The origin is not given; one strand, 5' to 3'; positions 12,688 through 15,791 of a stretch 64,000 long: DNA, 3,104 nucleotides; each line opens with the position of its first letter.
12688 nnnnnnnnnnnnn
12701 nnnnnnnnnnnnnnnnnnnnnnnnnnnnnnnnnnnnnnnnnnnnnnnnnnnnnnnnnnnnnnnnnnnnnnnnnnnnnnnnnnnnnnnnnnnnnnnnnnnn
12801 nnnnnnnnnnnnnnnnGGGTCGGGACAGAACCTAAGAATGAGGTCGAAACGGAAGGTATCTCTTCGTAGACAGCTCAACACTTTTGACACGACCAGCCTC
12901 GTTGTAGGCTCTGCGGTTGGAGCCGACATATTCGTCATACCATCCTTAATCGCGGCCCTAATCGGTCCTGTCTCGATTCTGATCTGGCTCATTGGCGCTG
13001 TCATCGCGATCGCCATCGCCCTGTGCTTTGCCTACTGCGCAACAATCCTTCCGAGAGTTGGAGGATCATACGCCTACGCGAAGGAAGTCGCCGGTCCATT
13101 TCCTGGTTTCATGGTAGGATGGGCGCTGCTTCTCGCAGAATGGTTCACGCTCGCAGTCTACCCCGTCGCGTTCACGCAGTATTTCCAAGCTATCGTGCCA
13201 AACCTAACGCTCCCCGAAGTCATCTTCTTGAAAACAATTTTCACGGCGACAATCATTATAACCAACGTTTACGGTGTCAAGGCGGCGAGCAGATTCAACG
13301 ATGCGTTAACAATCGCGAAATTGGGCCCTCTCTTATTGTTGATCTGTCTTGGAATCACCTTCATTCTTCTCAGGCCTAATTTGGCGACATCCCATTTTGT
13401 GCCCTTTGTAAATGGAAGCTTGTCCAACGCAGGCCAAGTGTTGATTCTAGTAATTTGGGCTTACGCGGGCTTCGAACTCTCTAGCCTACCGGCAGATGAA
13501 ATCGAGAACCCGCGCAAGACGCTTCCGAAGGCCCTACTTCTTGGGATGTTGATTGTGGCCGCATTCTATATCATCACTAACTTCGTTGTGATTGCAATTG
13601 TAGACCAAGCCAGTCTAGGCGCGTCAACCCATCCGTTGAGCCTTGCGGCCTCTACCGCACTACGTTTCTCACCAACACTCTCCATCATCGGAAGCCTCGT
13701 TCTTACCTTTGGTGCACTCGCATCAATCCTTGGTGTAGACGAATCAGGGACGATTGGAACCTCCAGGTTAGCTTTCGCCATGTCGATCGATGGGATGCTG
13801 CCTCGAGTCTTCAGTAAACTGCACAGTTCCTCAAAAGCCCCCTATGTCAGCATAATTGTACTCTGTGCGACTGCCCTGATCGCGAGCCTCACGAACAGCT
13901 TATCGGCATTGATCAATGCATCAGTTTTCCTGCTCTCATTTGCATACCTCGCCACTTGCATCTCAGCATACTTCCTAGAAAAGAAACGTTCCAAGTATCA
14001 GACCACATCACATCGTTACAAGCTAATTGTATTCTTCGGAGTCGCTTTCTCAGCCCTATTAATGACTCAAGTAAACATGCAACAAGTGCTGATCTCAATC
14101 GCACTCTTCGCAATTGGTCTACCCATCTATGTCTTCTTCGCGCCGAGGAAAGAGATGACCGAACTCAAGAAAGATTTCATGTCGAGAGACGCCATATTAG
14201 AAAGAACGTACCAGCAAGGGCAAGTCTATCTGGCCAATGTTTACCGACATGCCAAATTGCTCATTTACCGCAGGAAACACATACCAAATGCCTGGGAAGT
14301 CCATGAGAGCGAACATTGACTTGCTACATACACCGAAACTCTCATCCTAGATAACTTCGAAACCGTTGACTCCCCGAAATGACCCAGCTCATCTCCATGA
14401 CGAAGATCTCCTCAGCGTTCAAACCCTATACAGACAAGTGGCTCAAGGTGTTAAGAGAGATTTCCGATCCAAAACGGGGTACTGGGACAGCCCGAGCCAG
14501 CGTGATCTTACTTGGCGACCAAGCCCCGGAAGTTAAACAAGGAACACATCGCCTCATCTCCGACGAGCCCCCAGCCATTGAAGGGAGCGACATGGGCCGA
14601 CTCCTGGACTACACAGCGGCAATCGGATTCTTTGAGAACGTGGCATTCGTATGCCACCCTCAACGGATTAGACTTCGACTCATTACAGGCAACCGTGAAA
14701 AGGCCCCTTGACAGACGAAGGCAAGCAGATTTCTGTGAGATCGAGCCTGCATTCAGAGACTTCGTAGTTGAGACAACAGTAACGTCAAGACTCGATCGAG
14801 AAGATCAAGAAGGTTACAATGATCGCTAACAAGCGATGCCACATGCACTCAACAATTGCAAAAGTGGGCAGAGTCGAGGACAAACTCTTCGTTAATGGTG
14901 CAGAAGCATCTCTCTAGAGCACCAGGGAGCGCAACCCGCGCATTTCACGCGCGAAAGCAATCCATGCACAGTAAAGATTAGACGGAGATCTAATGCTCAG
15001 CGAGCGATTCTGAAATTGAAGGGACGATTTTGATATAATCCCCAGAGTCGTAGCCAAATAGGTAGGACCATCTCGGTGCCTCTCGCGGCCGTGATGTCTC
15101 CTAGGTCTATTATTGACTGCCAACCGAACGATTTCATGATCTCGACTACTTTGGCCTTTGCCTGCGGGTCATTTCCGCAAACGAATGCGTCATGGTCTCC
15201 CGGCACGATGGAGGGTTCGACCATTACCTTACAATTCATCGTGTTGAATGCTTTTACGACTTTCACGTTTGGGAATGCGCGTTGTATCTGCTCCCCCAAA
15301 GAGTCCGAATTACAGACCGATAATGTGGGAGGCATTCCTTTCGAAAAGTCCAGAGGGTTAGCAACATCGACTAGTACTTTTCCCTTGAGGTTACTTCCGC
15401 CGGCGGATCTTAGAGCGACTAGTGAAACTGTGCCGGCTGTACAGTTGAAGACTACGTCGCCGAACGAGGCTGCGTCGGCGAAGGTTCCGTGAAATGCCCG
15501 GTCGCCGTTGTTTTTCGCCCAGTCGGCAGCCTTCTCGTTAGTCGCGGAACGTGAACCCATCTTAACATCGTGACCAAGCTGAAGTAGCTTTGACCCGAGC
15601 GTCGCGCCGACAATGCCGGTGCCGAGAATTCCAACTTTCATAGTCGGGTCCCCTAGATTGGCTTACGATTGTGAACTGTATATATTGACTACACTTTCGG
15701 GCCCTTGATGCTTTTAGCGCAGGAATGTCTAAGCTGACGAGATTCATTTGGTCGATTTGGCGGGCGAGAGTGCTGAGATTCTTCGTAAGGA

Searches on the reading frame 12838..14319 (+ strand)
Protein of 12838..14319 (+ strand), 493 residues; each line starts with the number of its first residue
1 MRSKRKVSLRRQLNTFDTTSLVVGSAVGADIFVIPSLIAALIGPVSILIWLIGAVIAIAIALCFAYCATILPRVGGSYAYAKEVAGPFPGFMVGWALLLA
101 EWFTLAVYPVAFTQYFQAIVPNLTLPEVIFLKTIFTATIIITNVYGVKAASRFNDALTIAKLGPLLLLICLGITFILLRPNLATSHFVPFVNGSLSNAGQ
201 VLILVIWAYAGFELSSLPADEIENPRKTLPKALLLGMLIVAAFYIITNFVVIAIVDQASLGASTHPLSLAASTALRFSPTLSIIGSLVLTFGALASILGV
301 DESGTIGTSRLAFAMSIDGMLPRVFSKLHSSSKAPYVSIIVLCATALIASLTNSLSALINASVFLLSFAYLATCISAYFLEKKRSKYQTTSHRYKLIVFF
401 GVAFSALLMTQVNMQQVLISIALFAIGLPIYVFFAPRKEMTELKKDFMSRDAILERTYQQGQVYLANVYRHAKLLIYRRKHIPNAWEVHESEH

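Call 76: search_protein_families(library=pfam, proteins=[window:12838-14319:+], max_evalue=0.0001)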
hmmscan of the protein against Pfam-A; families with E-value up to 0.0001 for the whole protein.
window:12838-14319:+ (493 aa): 2 families
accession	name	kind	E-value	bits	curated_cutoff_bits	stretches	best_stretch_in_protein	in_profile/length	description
PF13520.12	AA_permease_2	-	4.9e-51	174.4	27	1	13-422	1-414/427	Amino acid permease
PF00324.27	AA_permease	-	1.9e-42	146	24.6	1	21-411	5-416/470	Amino acid permease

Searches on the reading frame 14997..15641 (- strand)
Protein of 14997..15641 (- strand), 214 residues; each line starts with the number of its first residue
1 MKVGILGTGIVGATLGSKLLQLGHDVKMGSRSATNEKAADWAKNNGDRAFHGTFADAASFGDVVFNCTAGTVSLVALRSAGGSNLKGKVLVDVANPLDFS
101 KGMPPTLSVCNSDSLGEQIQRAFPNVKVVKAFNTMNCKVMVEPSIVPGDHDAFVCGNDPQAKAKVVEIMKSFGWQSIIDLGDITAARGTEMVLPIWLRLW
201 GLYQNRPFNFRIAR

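Call 77: search_protein_families(library=pfam, proteins=[window:14997-15641:-], max_evalue=0.0001)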
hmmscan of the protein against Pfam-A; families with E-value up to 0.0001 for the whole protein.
window:14997-15641:- (214 aa): 1 family
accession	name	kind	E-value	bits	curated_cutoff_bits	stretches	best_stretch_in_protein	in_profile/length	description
PF03807.23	F420_oxidored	-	2e-13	51.2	21.6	1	2-96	1-94/94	NADP oxidoreductase coenzyme F420-dependent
